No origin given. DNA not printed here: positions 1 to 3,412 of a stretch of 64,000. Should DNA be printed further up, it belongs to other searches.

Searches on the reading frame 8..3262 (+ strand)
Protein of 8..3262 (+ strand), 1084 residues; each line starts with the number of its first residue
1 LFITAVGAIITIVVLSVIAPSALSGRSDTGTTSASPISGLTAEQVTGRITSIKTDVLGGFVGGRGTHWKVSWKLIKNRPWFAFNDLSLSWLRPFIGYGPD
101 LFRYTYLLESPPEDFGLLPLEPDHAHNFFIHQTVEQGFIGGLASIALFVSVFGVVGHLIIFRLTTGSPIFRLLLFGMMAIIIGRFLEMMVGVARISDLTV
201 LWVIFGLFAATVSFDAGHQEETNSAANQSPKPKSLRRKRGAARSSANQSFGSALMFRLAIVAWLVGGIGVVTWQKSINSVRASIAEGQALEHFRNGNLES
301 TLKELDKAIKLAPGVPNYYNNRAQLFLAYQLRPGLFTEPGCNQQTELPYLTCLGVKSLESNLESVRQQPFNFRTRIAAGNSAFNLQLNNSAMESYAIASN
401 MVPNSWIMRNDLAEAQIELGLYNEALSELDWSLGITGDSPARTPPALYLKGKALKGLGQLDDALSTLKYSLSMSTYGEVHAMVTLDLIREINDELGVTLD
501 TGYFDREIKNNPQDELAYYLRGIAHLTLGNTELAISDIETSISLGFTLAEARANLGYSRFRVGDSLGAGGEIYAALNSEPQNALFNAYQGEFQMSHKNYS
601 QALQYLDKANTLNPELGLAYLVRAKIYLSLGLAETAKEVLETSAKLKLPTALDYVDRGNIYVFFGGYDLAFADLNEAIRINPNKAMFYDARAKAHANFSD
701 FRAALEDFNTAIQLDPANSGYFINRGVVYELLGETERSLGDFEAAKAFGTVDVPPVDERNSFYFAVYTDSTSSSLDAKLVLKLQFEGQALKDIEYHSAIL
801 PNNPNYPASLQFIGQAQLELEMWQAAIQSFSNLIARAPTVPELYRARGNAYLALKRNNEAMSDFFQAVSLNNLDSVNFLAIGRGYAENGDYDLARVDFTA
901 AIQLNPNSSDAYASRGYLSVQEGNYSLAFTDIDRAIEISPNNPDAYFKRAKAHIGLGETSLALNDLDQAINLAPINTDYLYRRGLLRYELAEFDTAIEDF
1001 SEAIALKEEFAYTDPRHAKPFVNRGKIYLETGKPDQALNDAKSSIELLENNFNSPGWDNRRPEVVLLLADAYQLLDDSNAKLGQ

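Call 69: search_protein_families(library=pfam, proteins=[window:8-3262:+], max_evalue=0.00001)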
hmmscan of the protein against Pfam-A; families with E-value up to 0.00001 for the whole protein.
window:8-3262:+ (1084 aa): 18 families
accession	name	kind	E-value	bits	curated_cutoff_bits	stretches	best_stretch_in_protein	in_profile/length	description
PF00515.34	TPR_1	-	2.4e-46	154.2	27.8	0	979-1009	3-33/34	Tetratricopeptide repeat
PF07719.23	TPR_2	-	3.4e-46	152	27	0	880-907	6-33/34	Tetratricopeptide repeat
PF13181.12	TPR_8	-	7.9e-39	128.9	25.7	0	910-942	2-34/34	Tetratricopeptide repeat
PF13432.12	TPR_16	-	8.6e-36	122.4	32.7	1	879-943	1-65/65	Tetratricopeptide repeat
PF13371.12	TPR_9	-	2.5e-34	117.5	35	1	919-978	5-64/73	Tetratricopeptide repeat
PF13414.12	TPR_11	-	6.8e-34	115.7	26.8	1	916-957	1-42/42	TPR repeat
PF13431.12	TPR_17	-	5e-31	104.8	24.4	0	933-962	3-32/34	Tetratricopeptide repeat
PF13428.12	TPR_14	-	3.2e-22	77.2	23.5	0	910-951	2-43/44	Tetratricopeptide repeat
PF14559.12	TPR_19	-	4.2e-21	75.5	25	0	595-642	3-50/68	Tetratricopeptide repeat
PF13424.12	TPR_12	-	6.4e-21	74.8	30.1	0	981-1049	7-76/77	Tetratricopeptide repeat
PF13174.12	TPR_6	-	7.7e-11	42.3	26.3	0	944-974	1-31/33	Tetratricopeptide repeat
PF12569.14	NatA_aux_su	-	1.3e-08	34.7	33.3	0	591-646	200-255/515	N-terminal acetyltransferase A, auxiliary subunit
PF12895.13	ANAPC3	-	1.9e-08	34.9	27.2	0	573-641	16-80/82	Anaphase-promoting complex, cyclosome, subunit 3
PF23914.1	TPR_CcmH_CycH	-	4.3e-07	30.3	42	0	917-1004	58-148/158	Cytochrome c-type biogenesis protein H TPR domain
PF07721.20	TPR_4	-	1.1e-06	29.2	27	0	952-969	3-20/26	Tetratricopeptide repeat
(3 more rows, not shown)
